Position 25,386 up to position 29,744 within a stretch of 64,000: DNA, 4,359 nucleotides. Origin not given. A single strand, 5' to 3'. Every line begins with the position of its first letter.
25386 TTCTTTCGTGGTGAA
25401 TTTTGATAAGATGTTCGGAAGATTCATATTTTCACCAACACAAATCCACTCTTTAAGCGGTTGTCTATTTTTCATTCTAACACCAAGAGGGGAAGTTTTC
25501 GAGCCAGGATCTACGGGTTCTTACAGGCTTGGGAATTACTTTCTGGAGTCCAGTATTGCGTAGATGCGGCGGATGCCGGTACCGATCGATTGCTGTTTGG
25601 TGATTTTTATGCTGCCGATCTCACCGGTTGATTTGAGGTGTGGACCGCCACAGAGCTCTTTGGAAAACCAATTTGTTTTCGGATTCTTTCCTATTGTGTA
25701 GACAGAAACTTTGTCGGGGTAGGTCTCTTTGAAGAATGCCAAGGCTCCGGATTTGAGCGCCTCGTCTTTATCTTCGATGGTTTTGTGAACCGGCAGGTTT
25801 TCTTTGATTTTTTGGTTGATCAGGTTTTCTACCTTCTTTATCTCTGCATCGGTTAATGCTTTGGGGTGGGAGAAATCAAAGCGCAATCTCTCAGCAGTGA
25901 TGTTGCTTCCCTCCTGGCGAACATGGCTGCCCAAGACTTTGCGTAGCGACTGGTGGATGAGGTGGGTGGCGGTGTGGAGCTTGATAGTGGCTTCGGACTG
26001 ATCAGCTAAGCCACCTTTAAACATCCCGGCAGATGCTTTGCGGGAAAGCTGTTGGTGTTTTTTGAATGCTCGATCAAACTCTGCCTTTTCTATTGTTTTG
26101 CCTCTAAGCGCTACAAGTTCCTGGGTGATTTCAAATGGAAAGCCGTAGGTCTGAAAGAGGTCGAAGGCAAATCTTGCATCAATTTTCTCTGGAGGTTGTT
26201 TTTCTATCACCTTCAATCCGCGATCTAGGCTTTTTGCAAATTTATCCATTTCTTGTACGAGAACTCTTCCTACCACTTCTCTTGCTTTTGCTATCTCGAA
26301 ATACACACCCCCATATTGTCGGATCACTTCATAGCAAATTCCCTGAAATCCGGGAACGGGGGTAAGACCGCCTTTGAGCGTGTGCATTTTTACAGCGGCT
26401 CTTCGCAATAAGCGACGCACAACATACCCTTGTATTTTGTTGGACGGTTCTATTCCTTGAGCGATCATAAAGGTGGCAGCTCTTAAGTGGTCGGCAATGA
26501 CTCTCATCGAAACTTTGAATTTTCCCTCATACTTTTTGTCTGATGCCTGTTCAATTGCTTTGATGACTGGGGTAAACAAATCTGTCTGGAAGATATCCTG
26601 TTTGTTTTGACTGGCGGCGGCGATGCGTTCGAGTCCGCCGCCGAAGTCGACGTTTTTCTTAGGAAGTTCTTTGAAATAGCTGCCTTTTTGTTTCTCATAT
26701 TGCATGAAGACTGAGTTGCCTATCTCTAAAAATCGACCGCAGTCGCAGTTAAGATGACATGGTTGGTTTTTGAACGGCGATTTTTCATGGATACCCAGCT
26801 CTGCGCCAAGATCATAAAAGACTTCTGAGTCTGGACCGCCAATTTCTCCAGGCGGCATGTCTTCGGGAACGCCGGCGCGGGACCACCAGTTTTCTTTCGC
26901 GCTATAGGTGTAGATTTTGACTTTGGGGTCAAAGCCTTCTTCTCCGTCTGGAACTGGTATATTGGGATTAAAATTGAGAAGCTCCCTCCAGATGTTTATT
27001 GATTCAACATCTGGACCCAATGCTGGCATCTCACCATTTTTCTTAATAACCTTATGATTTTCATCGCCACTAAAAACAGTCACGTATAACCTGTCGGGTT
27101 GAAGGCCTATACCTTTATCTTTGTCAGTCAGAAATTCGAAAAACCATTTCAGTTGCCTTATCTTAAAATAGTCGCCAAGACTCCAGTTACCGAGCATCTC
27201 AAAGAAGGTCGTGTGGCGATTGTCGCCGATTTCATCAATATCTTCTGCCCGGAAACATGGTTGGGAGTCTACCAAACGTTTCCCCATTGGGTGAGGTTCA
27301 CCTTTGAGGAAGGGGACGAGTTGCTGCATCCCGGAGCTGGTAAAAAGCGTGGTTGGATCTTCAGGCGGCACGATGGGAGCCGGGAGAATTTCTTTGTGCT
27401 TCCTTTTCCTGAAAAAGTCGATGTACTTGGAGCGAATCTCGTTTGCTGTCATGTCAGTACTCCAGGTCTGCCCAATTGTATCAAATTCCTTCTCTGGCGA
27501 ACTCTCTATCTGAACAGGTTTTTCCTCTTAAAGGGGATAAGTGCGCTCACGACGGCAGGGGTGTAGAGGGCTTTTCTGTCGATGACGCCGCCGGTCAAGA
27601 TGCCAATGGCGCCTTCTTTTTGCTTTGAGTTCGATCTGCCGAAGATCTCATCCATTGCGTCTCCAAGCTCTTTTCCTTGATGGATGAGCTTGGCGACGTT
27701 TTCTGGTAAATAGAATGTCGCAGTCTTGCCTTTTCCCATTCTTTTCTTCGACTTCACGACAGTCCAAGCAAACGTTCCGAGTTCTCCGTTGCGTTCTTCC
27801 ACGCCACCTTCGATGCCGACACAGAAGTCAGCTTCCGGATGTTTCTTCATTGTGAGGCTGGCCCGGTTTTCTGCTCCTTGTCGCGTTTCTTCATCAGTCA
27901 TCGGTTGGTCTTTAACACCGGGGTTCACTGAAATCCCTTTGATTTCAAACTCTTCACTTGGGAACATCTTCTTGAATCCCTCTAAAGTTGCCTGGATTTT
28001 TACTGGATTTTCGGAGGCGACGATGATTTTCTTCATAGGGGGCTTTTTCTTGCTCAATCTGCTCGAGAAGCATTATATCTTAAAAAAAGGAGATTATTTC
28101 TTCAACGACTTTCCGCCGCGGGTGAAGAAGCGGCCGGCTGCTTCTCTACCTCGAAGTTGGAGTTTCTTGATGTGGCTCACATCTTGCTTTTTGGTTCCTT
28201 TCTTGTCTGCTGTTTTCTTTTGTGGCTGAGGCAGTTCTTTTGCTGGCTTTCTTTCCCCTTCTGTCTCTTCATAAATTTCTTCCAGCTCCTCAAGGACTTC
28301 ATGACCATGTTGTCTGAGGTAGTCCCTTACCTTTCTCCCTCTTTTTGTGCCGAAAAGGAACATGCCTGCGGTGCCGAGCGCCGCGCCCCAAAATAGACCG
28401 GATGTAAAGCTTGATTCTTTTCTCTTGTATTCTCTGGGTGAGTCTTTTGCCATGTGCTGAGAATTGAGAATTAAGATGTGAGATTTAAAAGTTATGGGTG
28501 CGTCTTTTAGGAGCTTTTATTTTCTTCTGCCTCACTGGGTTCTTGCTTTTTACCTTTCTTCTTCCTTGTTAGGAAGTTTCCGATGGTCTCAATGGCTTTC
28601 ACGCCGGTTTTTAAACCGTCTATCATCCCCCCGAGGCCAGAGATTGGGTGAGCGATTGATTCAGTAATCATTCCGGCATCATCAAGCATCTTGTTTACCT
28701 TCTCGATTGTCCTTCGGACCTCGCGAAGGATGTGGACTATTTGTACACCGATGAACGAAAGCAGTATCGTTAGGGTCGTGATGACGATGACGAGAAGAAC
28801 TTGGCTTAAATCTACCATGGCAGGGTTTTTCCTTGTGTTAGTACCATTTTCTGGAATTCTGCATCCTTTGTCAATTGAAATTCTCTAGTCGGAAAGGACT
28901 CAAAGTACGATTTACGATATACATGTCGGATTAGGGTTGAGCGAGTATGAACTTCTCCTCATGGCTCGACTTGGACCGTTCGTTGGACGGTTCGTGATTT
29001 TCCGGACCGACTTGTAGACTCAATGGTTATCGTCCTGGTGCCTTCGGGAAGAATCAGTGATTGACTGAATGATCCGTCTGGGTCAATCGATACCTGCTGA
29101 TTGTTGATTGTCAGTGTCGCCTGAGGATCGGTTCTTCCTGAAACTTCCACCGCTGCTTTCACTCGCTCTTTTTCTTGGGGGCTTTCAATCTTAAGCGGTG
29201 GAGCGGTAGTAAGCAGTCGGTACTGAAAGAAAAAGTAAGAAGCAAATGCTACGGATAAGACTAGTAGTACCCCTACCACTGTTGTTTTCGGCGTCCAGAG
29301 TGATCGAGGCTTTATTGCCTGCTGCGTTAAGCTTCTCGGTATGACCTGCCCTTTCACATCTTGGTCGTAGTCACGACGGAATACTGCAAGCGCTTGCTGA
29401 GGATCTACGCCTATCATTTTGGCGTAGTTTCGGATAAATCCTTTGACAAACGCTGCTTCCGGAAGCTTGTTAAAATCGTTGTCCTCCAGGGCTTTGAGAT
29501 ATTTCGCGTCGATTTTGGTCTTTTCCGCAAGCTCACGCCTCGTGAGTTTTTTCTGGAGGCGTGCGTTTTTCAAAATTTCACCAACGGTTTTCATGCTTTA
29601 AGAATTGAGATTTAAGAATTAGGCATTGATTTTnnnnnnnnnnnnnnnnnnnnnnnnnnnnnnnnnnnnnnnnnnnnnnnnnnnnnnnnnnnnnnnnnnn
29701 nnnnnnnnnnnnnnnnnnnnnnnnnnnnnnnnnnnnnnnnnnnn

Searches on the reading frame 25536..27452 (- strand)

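Call 60: search_protein_families(library=pfam, proteins=[window:25536-27452:-], max_evalue=0.001)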
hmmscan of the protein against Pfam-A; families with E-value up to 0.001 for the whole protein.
window:25536-27452:- (638 aa): 2 families
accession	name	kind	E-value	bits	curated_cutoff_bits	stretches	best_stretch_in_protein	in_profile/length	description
PF01411.24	tRNA-synt_2c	-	1.5e-107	360.9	30.3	1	5-497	1-453/552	tRNA synthetases class II (A)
PF07973.19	tRNA_SAD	-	8.9e-18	64.4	24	1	582-631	1-44/44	Threonyl and Alanyl tRNA synthetase second additional domain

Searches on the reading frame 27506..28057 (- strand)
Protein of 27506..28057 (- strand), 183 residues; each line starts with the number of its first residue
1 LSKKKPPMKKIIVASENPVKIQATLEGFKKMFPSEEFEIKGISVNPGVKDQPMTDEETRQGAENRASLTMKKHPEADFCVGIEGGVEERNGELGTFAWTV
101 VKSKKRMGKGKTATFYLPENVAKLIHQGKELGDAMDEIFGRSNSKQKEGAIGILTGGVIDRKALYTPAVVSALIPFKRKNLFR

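Call 60: search_protein_families(library=pfam, proteins=[window:27506-28057:-], max_evalue=0.001)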
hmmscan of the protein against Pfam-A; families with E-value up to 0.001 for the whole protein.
window:27506-28057:- (183 aa): 1 family
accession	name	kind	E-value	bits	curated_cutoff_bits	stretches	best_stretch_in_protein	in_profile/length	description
PF01931.24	NTPase_I-T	-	2.6e-57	193.6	25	1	14-176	1-161/162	Protein of unknown function DUF84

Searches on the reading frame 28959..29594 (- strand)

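Call 60: search_protein_families(library=pfam, proteins=[window:28959-29594:-], max_evalue=0.001)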
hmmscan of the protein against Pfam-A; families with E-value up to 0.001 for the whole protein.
window:28959-29594:- (211 aa): 4 families
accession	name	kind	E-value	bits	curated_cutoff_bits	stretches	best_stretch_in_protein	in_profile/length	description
PF13413.12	HTH_25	-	1.3e-23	83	24.6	1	7-67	1-61/62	Helix-turn-helix domain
PF09136.16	Glucodextran_B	-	5.2e-15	55.6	27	1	132-209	1-81/83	Glucodextranase, domain B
PF12844.13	HTH_19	-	1.6e-08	34.7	30.2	1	5-66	1-56/64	Helix-turn-helix domain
PF01381.28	HTH_3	-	0.00026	21.4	23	0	8-37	1-30/55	Helix-turn-helix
